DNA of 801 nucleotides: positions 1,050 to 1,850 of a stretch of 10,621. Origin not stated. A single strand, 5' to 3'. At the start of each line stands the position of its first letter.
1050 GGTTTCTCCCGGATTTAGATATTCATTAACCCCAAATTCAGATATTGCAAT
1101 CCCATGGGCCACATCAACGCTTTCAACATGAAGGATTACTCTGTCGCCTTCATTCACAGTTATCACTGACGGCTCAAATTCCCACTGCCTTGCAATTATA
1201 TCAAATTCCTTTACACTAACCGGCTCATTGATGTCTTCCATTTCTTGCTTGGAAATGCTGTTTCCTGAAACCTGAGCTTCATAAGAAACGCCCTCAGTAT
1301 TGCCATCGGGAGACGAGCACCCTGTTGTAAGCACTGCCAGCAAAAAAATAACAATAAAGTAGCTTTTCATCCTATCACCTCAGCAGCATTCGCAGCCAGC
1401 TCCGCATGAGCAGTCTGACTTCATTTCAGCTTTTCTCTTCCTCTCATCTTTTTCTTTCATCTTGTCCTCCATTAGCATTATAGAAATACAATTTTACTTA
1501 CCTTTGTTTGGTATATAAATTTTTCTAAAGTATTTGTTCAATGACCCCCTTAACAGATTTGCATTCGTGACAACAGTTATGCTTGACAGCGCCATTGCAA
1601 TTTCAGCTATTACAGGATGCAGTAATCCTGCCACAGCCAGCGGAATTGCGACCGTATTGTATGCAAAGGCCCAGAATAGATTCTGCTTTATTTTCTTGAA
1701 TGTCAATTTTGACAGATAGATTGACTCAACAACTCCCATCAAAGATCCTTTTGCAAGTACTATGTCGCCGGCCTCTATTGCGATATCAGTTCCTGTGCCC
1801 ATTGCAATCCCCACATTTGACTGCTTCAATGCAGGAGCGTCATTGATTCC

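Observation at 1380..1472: Hidden micro-ORF encoding a 26-30 aa peptide with a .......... C-terminus between copA and the CuA cupredoxin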

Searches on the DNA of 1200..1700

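Call 45: search_rna_families(source=window, threshold=evalue, start=1200, end=1700, max_evalue=1)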
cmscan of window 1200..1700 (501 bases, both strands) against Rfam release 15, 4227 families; matches with E-value up to 1: 1.
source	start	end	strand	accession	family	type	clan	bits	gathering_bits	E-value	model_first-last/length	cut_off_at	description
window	1405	1454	-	RF01306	sR52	Gene; snRNA; snoRNA; CD-box;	-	16.1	50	0.61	1-60/60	no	Small nucleolar RNA sR52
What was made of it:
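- Tried and rejected: Rfam gave only a sub-threshold sR52 match (16 bits against a gathering score of 50), so no known RNA family explains the gap (call 45).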

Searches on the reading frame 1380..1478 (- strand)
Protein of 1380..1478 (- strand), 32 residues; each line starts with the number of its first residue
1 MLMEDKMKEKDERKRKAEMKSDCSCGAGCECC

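Call 6: search_protein_families(library=pfam, proteins=[window:1380-1478:-], max_evalue=0.01)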
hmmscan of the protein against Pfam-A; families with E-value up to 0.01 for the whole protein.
window:1380-1478:- (32 aa): 0 families

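Call 7: search_protein_families(library=ncbifam, proteins=[window:1380-1478:-], max_evalue=0.01)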
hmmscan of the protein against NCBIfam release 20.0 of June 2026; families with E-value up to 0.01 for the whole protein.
window:1380-1478:- (32 aa): 0 families

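Call 30: search_protein_representatives(protein=window:1380-1478:-)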
Query: 32 residues. Proteins with E-value up to 0.001 (for the whole library): 0; up to 1e-10: 0; up to 1e-30: 0. The best 0 are listed.
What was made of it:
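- Tried and rejected: The 1.84-billion representative search returned nothing at E<=0.001, again not even self (call 30).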

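Call 31: list_cluster_members(proteins=[window:1383-1478:-, window:1383-1472:-, window:1383-1460:-])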
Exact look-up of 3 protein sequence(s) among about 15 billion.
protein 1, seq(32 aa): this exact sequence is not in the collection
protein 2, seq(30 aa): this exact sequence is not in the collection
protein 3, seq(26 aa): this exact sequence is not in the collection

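Call 32: search_dna_similar(query=window:1383-1478:-, collection=plasmids, mode=protein, max_evalue=10, max_rows=30)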
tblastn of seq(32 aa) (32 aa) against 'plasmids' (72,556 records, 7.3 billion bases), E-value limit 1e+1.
No match.
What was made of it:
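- Tried and rejected: Exact look-up showed that the 32-, 30- and 26-aa forms are not in the collection (call 31). tblastn against plasmids found no match (call 32).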

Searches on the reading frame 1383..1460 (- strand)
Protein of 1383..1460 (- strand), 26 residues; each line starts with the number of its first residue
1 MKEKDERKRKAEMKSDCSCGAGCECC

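Call 57: search_protein_families(library=pfam, alignment_id=A1, max_evalue=10)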
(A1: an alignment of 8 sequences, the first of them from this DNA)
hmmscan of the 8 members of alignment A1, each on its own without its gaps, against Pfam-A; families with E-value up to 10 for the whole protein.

A. member 1, seq(26 aa): 0 families

B. families by the number of members that match (of 8 scanned): 0 families
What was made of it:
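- On Curated metallothionein sequence families (Pfam/NCBIfam) and solved MT structures: There were 0 for all 8 members at E<=10 in Pfam (call 57).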

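Call 59: search_solved_structures(query=A1, max_evalue=10)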
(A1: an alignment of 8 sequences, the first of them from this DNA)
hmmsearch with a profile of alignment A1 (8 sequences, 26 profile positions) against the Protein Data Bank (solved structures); distinct sequences matched with E-value up to 10: 0.
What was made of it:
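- On Curated metallothionein sequence families (Pfam/NCBIfam) and solved MT structures: There were 0 PDB chains at E<=10 with the family profile (call 59).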
